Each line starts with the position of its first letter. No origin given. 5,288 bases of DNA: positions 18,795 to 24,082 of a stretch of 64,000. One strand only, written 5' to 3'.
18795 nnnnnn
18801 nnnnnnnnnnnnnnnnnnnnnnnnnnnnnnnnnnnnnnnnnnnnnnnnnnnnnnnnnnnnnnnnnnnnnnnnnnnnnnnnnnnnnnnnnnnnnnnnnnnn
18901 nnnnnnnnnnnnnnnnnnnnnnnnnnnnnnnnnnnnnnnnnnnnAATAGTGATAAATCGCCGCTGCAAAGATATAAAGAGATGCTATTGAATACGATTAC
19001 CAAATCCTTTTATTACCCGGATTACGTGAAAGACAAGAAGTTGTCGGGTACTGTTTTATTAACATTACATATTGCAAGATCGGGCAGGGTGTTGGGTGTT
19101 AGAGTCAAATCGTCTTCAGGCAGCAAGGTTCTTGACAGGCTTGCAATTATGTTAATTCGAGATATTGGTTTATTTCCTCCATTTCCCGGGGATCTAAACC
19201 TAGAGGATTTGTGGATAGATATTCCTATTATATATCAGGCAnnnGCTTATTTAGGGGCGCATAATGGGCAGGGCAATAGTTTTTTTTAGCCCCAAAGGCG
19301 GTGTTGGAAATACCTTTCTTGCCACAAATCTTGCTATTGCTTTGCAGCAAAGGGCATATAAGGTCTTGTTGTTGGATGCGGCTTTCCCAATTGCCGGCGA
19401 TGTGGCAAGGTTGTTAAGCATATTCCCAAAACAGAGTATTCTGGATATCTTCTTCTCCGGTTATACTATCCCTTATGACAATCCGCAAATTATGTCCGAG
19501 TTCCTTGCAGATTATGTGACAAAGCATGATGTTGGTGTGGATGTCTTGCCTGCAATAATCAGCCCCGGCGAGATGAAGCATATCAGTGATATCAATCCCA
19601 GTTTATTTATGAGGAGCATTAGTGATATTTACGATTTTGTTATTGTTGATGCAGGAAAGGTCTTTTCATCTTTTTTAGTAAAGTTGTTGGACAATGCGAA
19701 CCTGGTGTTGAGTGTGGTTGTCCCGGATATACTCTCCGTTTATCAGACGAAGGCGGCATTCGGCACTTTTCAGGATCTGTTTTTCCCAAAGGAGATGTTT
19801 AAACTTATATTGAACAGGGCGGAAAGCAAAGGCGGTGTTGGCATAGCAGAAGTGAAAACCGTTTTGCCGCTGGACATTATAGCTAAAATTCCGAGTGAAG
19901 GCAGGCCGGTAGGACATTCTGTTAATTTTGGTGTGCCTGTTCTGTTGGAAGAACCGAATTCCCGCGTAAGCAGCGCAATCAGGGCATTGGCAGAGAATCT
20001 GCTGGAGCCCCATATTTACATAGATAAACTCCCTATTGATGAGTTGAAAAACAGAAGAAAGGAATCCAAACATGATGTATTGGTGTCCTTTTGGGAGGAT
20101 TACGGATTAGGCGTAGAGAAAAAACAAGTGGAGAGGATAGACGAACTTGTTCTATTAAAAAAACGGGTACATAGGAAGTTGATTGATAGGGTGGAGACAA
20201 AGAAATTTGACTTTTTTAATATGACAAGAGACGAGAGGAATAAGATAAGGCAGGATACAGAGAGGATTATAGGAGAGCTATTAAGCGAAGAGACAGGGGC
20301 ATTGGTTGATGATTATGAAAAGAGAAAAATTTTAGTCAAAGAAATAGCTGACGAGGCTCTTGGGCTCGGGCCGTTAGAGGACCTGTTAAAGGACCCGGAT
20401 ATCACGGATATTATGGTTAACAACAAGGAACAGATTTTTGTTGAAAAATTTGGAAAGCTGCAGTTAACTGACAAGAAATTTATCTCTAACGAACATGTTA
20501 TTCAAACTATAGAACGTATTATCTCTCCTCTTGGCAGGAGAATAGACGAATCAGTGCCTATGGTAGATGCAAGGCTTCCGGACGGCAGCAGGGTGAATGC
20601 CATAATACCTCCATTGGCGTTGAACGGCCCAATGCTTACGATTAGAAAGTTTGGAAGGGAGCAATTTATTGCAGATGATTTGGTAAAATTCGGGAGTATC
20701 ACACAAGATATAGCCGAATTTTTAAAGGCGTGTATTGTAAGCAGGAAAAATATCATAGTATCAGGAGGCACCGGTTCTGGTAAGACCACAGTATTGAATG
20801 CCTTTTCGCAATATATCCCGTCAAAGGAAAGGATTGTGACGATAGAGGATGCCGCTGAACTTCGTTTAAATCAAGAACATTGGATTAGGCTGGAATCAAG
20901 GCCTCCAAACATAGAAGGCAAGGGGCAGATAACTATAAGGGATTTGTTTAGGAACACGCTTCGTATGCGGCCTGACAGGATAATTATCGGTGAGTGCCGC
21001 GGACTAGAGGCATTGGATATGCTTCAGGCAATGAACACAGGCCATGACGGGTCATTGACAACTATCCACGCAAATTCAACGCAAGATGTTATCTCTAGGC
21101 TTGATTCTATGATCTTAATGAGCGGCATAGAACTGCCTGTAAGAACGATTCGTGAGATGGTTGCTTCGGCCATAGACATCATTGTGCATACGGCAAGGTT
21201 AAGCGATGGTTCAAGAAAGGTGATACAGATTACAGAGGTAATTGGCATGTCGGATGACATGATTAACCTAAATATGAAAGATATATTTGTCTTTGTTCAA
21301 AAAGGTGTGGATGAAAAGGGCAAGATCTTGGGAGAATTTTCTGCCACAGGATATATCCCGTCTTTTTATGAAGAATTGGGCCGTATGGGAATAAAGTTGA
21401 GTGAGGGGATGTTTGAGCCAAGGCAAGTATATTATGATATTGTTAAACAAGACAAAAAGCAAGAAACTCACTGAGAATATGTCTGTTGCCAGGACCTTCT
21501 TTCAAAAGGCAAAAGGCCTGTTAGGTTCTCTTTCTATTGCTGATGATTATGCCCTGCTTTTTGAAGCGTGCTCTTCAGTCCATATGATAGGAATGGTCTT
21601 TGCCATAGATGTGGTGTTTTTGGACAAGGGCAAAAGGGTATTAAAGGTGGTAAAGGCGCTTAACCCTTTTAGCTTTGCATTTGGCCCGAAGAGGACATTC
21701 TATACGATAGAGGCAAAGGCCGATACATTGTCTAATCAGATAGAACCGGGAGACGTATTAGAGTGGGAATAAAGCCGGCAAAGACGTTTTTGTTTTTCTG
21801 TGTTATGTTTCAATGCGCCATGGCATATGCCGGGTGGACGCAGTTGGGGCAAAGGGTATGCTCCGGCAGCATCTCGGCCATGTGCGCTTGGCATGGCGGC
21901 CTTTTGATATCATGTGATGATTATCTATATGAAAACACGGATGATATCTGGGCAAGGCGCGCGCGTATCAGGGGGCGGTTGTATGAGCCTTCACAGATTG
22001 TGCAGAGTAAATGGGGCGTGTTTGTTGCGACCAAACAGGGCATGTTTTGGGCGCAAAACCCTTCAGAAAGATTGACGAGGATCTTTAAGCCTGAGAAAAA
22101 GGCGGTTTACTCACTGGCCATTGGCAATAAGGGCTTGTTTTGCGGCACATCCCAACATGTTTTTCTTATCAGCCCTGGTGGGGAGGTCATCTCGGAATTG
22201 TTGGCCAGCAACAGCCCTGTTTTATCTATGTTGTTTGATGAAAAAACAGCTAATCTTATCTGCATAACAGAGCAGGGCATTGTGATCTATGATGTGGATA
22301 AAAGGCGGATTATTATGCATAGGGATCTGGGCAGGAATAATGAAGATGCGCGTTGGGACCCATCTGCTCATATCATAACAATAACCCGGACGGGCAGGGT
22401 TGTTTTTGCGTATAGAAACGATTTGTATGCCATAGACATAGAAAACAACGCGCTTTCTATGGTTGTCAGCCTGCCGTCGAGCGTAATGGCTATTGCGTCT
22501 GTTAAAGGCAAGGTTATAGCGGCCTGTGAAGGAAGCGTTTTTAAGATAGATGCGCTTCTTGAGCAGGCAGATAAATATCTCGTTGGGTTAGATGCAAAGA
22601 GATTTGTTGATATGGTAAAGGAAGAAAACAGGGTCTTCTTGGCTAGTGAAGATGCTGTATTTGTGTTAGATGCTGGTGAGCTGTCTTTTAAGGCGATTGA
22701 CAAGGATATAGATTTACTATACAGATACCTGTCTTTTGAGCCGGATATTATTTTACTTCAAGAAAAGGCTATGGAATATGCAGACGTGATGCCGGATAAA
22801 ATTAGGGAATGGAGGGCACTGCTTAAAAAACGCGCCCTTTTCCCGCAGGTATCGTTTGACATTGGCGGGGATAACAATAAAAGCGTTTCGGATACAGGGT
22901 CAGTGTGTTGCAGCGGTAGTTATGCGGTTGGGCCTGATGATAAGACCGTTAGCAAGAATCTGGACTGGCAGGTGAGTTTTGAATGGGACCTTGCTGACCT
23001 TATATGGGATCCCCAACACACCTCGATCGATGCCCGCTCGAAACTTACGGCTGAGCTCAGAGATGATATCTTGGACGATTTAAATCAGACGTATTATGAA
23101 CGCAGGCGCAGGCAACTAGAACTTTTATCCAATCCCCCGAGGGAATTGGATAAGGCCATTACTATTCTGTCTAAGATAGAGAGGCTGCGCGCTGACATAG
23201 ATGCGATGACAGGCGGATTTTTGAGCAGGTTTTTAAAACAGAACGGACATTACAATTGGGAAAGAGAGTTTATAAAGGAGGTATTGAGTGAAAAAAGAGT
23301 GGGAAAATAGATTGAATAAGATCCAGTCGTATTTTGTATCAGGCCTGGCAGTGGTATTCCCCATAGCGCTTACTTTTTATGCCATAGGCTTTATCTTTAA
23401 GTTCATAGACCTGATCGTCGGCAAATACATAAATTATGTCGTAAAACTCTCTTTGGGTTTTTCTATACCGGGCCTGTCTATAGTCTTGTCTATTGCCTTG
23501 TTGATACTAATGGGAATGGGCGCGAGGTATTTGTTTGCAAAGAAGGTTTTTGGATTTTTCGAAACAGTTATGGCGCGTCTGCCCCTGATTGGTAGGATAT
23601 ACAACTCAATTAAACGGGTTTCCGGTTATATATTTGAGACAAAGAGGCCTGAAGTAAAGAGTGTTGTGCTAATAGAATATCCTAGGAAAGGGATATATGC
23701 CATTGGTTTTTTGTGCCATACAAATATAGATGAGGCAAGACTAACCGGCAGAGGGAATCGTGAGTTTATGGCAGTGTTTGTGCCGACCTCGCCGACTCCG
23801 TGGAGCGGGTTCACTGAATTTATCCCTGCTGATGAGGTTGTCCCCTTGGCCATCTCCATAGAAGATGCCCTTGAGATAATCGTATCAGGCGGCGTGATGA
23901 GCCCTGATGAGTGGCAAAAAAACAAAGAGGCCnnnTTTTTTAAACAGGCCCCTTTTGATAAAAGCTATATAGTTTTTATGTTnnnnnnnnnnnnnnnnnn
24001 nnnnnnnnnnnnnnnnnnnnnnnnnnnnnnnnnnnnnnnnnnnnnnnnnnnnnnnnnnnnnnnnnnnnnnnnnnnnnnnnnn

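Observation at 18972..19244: Secretin with a C-terminal TonB_C-like domain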

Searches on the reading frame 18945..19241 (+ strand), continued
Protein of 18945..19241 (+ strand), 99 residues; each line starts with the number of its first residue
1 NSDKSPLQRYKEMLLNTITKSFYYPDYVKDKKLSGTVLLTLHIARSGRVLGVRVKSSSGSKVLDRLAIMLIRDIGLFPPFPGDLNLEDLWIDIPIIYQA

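Call 71: find_encoding_contigs(protein=P0152, flank=8000, max_places=1)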
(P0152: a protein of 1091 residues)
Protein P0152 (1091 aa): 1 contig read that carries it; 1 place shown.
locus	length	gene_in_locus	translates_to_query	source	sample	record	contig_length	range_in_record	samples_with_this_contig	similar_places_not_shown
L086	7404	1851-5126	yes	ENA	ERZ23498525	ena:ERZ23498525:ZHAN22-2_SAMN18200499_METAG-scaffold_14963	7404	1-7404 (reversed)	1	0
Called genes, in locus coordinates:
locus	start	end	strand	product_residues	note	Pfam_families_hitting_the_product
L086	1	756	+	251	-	?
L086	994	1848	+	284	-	PF08666:SAF, PF16976:RcpC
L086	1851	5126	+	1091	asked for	PF13629:T2SS-T3SS_pil_N, PF00263:Secretin, PF13103:TonB_2 (weak), PF03544:TonB_C, PF13103:TonB_2 (weak)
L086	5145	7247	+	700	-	PF01656:CbiA, PF02374:ArsA_ATPase (weak), PF10609:ParA, PF13614:AAA_31, PF27713:UCP018868 (faint), PF00437:T2SSE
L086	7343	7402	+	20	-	?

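Call 72: list_cluster_members(proteins=[P0134, P0144, P0152, P0162, P0127, P0128, P0132, P0133, P0135, P0202])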
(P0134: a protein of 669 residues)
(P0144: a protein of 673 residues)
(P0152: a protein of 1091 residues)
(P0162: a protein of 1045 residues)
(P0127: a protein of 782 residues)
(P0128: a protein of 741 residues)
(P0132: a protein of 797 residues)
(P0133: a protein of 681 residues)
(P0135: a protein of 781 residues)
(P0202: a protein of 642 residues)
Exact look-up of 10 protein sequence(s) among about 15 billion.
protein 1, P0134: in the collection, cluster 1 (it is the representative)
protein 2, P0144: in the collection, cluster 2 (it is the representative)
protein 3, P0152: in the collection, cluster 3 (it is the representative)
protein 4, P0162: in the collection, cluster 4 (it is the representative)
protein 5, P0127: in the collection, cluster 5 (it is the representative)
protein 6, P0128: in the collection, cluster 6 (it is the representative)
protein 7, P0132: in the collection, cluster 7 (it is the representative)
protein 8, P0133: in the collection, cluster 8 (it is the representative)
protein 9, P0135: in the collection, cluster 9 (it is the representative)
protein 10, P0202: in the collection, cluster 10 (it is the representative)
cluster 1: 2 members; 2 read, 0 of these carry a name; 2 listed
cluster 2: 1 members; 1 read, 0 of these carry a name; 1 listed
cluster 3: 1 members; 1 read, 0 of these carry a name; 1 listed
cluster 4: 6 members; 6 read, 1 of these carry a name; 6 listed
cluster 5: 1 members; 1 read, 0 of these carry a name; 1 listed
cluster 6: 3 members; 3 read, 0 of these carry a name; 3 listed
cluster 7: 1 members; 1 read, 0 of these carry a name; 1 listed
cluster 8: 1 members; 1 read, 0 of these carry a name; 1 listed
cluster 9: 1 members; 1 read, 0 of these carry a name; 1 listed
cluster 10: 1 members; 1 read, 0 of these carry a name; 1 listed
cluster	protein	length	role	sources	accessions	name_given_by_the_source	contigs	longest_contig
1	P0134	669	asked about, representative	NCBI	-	-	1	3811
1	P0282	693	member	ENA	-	-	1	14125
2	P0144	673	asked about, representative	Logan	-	-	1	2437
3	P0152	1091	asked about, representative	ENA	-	-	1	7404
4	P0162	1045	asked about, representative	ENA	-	-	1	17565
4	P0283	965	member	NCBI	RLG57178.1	MAG: hypothetical protein DRN95_05845, partial [Candidatus Hydrothermarchaeota archaeon]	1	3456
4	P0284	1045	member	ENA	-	-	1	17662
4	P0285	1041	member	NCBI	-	-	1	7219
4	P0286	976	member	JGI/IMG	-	-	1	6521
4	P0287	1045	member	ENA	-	-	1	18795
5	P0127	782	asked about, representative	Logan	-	-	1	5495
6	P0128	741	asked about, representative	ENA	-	-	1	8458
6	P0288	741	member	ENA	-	-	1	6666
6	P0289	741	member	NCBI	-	-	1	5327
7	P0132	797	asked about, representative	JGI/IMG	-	-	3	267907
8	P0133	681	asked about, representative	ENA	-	-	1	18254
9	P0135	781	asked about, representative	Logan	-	-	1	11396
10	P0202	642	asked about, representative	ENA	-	-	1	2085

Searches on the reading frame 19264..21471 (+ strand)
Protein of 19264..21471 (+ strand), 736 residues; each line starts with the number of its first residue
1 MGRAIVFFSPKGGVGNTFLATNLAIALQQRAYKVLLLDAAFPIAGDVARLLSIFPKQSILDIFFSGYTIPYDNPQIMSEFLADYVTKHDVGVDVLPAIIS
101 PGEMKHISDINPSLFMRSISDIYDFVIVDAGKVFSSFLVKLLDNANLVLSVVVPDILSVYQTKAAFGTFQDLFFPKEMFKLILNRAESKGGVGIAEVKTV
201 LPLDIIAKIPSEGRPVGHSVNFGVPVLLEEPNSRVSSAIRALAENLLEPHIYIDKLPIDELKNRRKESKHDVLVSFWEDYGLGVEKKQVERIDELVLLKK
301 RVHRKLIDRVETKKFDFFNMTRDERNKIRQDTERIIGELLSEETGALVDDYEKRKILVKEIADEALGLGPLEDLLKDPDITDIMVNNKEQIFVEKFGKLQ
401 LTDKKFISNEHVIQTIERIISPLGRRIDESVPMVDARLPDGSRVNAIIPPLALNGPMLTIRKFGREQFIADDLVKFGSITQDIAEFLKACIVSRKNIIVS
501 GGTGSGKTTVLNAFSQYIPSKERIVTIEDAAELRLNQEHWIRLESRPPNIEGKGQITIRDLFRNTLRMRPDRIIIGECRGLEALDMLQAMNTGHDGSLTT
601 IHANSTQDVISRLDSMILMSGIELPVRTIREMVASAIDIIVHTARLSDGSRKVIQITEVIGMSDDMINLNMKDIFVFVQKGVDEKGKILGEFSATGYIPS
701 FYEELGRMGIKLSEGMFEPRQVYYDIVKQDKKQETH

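Call 3: search_protein_families(library=pfam, proteins=[window:19264-21471:+], max_evalue=1)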
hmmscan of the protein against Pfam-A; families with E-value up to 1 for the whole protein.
window:19264-21471:+ (736 aa): 33 families (the best 25 are shown)
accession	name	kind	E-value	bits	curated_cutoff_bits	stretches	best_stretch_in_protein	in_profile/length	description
PF00437.27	T2SSE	-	2.7e-63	214.3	24.9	1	366-645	3-279/370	Type II/IV secretion system protein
PF01656.29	CbiA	-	3.4e-11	43.6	25.4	1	5-210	1-110/125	CobQ/CobB/MinD/ParA nucleotide binding domain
PF13614.12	AAA_31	-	1.3e-08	35.4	27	1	3-159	2-154/177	AAA domain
PF10609.15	ParA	-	6.3e-08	32.8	27.1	1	4-40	5-41/246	NUBPL iron-transfer P-loop NTPase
PF02374.21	ArsA_ATPase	-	0.00014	21.6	24.3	1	5-37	3-35/305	Anion-transporting ATPase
PF20720.3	nSTAND3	-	0.00024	21.2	27.2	1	493-533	16-57/155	Novel STAND NTPase 3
PF06564.18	CBP_BcsQ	-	0.0018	18.3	21.3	1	11-40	10-39/234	Cellulose biosynthesis protein BcsQ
PF13191.12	AAA_16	-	0.0025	18.8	32.6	1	494-531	24-61/167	AAA ATPase domain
PF13245.12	AAA_19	-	0.0031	18.1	25.1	1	491-522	8-39/134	AAA domain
PF06414.18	Zeta_toxin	-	0.0052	16.7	22.3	1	495-528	17-50/199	Zeta toxin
PF25199.1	nSTAND_NTPase5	-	0.0066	16.7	34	1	479-537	24-86/145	Novel STAND NTPase 5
PF00005.33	ABC_tran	-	0.0078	17.3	25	1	494-529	11-46/137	ABC transporter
PF13521.12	AAA_28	-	0.011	16.4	27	1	497-536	2-37/164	AAA domain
PF13555.12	AAA_29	-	0.012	15.7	27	1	493-516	20-44/61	P-loop containing region of AAA domain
PF03029.23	ATP_bind_1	-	0.013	15.7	27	1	499-525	1-27/240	Conserved hypothetical ATP binding protein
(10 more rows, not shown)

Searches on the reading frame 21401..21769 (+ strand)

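Call 3: search_protein_families(library=pfam, proteins=[window:21401-21769:+], max_evalue=1)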
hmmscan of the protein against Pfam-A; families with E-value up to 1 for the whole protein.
window:21401-21769:+ (123 aa): 1 family
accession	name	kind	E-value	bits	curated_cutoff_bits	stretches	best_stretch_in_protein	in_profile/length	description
PF02643.20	DUF192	-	3.5e-15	56.3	27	1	27-122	3-96/96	Uncharacterized ACR, COG1430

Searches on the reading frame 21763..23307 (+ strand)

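Call 3: search_protein_families(library=pfam, proteins=[window:21763-23307:+], max_evalue=1)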
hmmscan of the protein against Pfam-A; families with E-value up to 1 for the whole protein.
window:21763-23307:+ (515 aa): 2 families
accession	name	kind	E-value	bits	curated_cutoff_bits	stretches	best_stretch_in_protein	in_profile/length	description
PF23185.1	CFAP43_N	-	0.0087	15.7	27.1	1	111-183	180-254/300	CFAP43 N-terminal domain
PF04053.20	B-prop_COPA_B_2nd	-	0.035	14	57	1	155-227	110-183/248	COPA/B second beta-propeller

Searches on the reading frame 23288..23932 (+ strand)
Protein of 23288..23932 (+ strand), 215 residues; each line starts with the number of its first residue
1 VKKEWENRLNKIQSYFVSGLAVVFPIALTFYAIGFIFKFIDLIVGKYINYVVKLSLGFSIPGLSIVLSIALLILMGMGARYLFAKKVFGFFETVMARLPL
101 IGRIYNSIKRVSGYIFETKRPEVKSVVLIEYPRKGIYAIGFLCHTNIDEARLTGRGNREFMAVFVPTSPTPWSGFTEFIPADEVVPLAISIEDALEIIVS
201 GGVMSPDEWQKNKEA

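Call 9: search_protein_families(library=pfam, proteins=[window:23288-23932:+], max_evalue=0.001)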
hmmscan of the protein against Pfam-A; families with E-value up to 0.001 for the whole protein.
window:23288-23932:+ (215 aa): 1 family
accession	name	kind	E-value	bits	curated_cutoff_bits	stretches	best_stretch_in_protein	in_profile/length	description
PF04367.18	DUF502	-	7.9e-27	93.7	23.8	1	66-173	1-107/107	Protein of unknown function (DUF502)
